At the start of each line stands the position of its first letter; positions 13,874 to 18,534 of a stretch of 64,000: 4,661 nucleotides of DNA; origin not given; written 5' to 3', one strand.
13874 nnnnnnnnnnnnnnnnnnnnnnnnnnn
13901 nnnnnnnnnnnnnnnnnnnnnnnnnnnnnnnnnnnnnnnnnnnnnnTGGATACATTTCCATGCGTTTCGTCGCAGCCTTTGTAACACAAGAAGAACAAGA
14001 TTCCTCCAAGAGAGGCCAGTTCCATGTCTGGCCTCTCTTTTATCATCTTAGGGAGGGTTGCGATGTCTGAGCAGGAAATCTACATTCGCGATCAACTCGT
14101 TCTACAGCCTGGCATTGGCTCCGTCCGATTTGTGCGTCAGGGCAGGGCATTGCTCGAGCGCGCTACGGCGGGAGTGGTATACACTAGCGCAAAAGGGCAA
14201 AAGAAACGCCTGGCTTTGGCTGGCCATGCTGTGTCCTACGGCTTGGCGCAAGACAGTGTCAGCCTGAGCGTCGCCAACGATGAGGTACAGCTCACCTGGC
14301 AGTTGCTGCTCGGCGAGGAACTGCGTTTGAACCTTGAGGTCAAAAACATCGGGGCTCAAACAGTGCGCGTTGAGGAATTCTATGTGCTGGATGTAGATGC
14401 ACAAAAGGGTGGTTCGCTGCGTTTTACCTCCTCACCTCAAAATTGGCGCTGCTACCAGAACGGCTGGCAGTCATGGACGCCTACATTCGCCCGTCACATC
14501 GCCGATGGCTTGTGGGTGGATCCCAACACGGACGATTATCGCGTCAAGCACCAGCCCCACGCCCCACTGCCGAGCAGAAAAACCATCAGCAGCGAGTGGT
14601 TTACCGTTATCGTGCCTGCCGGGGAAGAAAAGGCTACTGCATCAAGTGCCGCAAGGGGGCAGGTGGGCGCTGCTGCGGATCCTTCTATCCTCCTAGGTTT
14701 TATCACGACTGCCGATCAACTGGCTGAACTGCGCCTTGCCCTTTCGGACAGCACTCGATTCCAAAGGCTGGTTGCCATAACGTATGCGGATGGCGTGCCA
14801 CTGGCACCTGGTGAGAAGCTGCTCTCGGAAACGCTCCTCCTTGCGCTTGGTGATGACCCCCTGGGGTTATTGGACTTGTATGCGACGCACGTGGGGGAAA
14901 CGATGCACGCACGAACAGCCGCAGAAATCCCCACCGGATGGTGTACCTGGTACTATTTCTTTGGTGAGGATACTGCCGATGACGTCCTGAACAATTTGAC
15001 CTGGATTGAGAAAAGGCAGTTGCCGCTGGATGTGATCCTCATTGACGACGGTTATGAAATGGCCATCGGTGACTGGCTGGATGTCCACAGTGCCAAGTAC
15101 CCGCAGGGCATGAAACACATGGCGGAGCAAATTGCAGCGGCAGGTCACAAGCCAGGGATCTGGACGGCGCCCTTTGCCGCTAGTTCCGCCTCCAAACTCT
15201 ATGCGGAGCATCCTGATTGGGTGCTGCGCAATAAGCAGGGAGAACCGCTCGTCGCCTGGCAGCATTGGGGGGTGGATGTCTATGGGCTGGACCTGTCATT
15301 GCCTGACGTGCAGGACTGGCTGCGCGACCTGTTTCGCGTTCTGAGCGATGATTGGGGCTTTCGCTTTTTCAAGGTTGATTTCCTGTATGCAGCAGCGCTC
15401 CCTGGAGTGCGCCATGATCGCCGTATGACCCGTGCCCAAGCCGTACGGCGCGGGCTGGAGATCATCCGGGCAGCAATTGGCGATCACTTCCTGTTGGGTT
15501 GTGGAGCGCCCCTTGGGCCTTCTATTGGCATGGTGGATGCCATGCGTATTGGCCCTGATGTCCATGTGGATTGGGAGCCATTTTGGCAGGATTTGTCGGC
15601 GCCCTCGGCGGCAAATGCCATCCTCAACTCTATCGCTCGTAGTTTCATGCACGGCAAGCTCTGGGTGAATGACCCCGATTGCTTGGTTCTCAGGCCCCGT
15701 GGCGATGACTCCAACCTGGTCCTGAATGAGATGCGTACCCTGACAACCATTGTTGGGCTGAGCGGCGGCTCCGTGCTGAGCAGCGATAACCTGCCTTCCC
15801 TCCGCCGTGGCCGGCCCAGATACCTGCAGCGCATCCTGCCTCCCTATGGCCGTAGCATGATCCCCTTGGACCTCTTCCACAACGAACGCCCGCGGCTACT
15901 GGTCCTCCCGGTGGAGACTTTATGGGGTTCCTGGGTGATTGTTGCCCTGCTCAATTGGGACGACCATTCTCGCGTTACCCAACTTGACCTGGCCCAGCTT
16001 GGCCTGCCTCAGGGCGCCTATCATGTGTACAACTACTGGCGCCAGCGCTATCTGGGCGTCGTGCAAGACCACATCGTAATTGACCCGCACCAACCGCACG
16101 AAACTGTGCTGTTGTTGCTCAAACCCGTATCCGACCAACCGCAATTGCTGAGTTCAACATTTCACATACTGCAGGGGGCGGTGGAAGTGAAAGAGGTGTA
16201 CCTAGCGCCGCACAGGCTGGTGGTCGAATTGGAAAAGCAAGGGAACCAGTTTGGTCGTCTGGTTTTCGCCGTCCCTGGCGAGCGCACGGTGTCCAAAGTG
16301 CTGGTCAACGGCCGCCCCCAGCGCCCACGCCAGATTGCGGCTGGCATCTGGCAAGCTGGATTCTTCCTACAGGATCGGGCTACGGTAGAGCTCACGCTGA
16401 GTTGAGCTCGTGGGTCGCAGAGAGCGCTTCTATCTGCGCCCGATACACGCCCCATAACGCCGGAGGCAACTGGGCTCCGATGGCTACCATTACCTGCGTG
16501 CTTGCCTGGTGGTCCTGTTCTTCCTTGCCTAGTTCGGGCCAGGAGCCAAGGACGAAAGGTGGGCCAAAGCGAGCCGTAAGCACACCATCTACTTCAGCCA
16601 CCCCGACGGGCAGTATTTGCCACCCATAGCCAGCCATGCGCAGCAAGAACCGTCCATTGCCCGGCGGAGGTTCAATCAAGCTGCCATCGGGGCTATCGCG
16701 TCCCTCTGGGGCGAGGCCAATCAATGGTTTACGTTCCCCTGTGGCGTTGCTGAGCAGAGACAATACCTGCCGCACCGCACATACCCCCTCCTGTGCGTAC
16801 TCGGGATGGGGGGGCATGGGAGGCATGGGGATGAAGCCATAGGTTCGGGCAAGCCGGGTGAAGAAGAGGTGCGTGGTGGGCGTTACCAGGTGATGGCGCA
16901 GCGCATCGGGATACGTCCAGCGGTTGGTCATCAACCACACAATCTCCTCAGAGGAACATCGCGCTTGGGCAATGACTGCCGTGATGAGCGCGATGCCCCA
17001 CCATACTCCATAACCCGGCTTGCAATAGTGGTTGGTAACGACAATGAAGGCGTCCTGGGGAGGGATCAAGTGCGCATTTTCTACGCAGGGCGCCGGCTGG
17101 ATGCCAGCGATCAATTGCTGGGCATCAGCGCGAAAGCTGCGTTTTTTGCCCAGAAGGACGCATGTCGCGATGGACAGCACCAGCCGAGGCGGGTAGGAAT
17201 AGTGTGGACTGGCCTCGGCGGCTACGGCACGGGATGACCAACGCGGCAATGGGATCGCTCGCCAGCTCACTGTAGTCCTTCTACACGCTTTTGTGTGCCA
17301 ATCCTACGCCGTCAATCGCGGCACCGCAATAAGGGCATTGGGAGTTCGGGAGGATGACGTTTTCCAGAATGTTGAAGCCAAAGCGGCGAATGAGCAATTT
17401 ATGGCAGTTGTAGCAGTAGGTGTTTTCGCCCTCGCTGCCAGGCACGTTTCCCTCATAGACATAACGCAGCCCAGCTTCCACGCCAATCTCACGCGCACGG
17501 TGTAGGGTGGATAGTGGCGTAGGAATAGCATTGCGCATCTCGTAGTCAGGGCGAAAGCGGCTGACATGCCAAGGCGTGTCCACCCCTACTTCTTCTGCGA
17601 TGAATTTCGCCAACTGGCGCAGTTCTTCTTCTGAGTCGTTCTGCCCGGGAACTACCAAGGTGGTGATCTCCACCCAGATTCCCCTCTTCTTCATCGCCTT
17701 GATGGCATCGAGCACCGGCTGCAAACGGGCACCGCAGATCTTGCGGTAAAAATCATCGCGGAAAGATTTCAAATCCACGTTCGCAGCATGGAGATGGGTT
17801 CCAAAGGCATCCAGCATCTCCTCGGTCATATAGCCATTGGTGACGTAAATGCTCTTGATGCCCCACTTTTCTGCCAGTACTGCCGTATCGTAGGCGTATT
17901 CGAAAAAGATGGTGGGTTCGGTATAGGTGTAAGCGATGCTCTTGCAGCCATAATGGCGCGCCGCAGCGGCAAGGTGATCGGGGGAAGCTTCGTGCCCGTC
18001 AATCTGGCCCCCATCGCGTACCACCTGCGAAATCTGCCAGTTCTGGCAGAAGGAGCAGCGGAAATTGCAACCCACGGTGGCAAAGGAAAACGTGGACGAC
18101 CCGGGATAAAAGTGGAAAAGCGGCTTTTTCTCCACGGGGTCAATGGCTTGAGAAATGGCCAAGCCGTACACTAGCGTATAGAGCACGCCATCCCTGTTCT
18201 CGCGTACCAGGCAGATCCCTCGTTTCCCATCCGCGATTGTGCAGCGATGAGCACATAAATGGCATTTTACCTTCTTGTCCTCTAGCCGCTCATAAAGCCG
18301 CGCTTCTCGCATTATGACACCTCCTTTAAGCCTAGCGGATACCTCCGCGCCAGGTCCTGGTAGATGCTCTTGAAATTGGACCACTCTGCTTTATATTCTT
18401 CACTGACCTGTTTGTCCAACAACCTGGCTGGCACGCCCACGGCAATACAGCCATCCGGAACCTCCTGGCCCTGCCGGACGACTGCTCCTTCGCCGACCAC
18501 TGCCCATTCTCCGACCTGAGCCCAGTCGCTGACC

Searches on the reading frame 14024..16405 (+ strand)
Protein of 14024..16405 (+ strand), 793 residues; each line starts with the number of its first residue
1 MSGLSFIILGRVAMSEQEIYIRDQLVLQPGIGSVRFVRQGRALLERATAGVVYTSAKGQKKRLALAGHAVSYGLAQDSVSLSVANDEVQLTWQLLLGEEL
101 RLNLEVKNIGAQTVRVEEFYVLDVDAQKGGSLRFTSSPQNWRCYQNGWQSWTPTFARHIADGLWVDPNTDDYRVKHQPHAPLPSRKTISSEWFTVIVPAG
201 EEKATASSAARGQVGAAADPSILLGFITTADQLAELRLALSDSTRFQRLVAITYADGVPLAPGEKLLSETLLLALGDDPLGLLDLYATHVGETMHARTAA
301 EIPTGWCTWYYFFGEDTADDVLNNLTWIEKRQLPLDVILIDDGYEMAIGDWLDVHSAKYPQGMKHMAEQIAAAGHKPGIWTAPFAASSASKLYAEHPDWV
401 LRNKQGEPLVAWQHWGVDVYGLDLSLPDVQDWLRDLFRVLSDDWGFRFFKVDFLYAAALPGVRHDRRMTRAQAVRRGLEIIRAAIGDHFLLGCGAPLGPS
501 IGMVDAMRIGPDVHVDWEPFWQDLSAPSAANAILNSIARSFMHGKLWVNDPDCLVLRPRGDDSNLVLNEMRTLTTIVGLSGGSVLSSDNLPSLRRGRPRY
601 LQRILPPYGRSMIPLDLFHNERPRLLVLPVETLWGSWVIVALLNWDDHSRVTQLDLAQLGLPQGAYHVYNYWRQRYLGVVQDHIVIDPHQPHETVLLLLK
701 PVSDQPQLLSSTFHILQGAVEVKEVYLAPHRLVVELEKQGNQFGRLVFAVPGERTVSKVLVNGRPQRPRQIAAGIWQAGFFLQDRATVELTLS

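Call 8: search_protein_families(library=pfam, proteins=[window:14024-16405:+], max_evalue=0.00001)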
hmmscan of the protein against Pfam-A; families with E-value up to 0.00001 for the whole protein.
window:14024-16405:+ (793 aa): 2 families
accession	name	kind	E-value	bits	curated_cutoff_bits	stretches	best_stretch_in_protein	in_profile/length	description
PF02065.24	Melibiase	-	2e-14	53.8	27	1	319-453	57-191/347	Melibiase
PF01055.32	Glyco_hydro_31_2nd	-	3.3e-09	37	23.5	1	307-454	14-157/328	Glycosyl hydrolases family 31 TIM-barrel domain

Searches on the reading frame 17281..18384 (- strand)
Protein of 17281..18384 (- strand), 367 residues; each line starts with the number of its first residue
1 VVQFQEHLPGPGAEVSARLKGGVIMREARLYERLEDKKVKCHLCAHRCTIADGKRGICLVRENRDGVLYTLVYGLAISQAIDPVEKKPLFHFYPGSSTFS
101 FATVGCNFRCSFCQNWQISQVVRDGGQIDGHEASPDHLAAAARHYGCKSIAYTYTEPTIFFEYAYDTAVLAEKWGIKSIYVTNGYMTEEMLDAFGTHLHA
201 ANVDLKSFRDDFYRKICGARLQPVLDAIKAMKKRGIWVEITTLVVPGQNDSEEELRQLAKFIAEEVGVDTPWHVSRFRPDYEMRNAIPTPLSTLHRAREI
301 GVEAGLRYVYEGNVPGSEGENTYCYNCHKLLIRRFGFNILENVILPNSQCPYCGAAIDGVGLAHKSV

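Call 8: search_protein_families(library=pfam, proteins=[window:17281-18384:-], max_evalue=0.00001)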
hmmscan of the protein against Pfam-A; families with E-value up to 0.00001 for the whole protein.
window:17281-18384:- (367 aa): 1 family
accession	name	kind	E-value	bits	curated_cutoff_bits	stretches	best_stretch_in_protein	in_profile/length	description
PF04055.27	Radical_SAM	-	5.8e-27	95.3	29.5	1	103-258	4-165/166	Radical SAM superfamily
